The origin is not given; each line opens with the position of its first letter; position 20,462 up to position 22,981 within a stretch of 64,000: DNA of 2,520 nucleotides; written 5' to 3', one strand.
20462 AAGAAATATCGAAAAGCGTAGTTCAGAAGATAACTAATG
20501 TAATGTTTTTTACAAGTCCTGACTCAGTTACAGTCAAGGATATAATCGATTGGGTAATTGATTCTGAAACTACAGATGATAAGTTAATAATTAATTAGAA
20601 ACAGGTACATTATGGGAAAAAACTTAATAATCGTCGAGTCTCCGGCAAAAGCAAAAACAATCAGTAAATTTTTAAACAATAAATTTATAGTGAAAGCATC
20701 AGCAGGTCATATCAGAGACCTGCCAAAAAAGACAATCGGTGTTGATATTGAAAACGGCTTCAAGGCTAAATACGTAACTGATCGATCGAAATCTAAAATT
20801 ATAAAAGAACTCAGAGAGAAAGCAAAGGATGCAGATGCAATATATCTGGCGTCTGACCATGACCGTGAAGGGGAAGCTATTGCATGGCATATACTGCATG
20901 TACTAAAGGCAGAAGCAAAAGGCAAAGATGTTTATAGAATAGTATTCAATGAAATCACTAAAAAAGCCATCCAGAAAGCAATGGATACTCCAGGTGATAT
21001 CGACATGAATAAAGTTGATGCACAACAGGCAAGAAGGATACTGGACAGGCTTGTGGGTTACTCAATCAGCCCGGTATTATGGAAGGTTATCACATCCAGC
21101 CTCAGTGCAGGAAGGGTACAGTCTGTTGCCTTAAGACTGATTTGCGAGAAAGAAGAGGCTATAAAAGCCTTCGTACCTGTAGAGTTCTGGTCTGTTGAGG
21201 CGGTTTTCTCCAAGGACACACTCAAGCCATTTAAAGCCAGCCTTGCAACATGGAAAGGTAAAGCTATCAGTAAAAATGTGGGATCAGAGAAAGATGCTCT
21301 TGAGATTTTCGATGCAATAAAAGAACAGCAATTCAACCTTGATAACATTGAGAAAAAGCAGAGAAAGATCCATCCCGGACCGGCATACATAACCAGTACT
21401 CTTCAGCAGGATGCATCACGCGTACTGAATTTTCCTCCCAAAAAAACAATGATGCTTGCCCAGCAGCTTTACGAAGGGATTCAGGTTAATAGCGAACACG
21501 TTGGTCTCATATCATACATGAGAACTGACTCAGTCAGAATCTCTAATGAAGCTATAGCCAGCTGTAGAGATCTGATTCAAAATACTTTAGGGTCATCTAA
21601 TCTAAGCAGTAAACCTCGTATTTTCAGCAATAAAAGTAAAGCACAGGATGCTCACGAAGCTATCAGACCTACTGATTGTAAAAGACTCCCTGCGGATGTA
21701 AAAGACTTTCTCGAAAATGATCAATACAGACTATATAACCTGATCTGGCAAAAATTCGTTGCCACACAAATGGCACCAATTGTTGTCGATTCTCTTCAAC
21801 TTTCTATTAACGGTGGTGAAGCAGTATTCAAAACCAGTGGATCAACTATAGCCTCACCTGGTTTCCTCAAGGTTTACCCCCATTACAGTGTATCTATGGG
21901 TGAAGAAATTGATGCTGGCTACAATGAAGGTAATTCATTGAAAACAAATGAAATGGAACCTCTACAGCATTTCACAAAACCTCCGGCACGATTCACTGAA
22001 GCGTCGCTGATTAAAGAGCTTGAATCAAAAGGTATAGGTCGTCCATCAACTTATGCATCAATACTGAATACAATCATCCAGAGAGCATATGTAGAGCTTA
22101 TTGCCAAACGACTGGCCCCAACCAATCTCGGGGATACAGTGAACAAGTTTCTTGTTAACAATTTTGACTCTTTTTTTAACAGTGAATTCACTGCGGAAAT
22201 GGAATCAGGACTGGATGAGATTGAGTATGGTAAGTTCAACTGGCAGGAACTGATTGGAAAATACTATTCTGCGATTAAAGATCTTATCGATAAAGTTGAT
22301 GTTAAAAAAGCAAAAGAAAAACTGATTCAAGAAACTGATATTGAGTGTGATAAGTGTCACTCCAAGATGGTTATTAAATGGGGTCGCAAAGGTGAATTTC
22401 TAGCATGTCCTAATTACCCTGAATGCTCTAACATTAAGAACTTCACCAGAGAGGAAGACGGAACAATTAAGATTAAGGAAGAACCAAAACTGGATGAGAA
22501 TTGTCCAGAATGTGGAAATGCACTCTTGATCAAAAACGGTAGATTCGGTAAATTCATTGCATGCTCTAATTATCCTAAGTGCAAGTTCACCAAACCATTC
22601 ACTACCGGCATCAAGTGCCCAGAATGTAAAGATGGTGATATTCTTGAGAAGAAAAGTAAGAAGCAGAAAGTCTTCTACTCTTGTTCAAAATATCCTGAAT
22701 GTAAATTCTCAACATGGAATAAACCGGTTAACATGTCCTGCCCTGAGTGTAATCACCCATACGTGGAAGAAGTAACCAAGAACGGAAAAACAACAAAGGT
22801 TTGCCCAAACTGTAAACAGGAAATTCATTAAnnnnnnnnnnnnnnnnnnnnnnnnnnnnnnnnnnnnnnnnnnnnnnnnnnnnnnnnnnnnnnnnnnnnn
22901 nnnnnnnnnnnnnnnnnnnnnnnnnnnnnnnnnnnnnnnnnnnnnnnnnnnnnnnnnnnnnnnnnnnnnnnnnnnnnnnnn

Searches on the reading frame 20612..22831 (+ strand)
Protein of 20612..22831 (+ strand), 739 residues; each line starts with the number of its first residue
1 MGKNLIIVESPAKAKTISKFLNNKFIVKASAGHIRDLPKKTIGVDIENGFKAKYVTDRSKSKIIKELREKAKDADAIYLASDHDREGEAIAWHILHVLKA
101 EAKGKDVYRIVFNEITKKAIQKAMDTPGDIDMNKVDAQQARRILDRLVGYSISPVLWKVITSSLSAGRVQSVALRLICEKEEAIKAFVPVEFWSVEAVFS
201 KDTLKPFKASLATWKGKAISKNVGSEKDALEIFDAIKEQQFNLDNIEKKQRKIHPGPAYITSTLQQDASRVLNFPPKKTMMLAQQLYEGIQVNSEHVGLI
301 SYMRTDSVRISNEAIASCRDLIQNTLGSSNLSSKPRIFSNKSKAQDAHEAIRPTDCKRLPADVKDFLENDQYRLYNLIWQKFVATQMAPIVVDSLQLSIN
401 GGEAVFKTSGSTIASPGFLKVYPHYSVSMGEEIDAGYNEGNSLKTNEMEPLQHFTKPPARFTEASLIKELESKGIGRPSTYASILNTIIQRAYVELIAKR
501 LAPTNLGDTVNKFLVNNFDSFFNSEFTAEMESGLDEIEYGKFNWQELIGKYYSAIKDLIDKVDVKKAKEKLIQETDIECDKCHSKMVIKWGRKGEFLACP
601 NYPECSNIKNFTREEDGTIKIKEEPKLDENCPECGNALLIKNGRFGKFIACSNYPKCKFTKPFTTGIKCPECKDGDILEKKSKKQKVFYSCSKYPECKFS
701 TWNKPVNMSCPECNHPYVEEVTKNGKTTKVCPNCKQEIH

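Call 21: search_protein_families(library=ncbifam, proteins=[window:20612-22831:+], max_evalue=1e-10)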
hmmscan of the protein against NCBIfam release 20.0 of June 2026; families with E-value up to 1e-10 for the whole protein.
window:20612-22831:+ (739 aa): 12 families
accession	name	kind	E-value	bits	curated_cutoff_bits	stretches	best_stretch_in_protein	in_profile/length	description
TIGR01051.1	topA_bact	equivalog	4.5e-239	795.6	456.4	1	5-610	1-630/632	type I DNA topoisomerase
NF004966.0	PRK06319.1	equivalog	1.2e-202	675.4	868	1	1-699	1-727/862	DNA topoisomerase I/SWI domain fusion protein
NF006451.0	PRK08780.1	equivalog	7.5e-189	629.9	1265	1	1-597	1-612/824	DNA topoisomerase I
TIGR01057.1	topA_arch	equivalog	4.7e-90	302.6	458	1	23-605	38-618/618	DNA topoisomerase I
TIGR01054.1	rgy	equivalog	2.7e-89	300.2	471.7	1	55-557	700-1171/1172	reverse gyrase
NF004438.0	PRK05776.1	equivalog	1.9e-77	261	793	1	22-583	48-610/677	DNA topoisomerase I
NF005555.0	PRK07220.1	equivalog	2.6e-73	247.6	635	1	44-608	68-622/740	DNA topoisomerase I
NF005829.0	PRK07726.1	subfamily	6.7e-71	239.8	597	1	55-616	74-648/669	DNA topoisomerase 3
NF011532.0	PRK14973.1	equivalog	2.8e-61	207.4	930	1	52-606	75-618/936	DNA topoisomerase I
TIGR01056.1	topB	subfamily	5.1e-56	190.5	515.75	1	70-612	93-647/706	DNA topoisomerase III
NF006032.0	PRK08173.1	equivalog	2.4e-42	144.7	1058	1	59-562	83-608/863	DNA topoisomerase III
NF011313.0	PRK14724.1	equivalog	5.5e-27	93.9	1088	1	57-569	83-630/988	DNA topoisomerase III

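Call 26: find_homologous_proteins(query=window:20612-22831:+, max_evalue=1e-100)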
Query window:20612-22831:+ (739 aa): 7996 proteins with E <= 1e-100 among 8000 candidates; the best 120 are listed.
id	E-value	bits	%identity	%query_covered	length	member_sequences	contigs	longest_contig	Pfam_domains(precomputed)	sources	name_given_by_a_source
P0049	0.0e+0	1688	100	100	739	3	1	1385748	PF01396.25,PF01131.26,PF01751.29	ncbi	-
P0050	0.0e+0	1051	62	100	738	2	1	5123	PF01396.25,PF01131.26,PF01751.29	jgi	jgi:DNA topoisomerase-1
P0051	0.0e+0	1036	61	100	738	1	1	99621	PF01396.25,PF01131.26,PF01751.29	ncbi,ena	-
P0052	0.0e+0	1033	61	100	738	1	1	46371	PF01396.25,PF01131.26,PF01751.29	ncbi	-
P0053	0.0e+0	1032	61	100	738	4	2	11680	PF01396.25,PF01131.26,PF01751.29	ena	-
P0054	0.0e+0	1032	60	100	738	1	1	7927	PF01396.25,PF01131.26,PF01751.29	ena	-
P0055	0.0e+0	1032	61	100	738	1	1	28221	PF01396.25,PF01131.26,PF01751.29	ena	-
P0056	0.0e+0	1031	60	100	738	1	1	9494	PF01396.25,PF01131.26,PF01751.29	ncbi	-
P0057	0.0e+0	1028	61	100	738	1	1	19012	PF01396.25,PF01131.26,PF01751.29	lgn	-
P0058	0.0e+0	1028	60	100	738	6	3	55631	PF01396.25,PF01131.26,PF01751.29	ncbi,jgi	jgi:DNA topoisomerase-1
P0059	0.0e+0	1026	60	100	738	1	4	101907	PF01396.25,PF01131.26,PF01751.29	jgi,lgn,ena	jgi:DNA topoisomerase-1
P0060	0.0e+0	1026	61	100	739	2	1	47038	PF01396.25,PF01131.26,PF01751.29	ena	-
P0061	0.0e+0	1026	60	100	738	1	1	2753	PF01396.25,PF01131.26,PF01751.29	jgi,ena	jgi:DNA topoisomerase-1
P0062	0.0e+0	1024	60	99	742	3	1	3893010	PF01396.25,PF01131.26,PF01751.29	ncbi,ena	-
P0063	0.0e+0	1023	60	100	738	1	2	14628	PF01396.25,PF01131.26,PF01751.29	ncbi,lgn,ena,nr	ncbi:MAG: type I DNA topoisomerase [Candidatus Cloacimonetes bacterium]|nr:type I DNA topoisomerase 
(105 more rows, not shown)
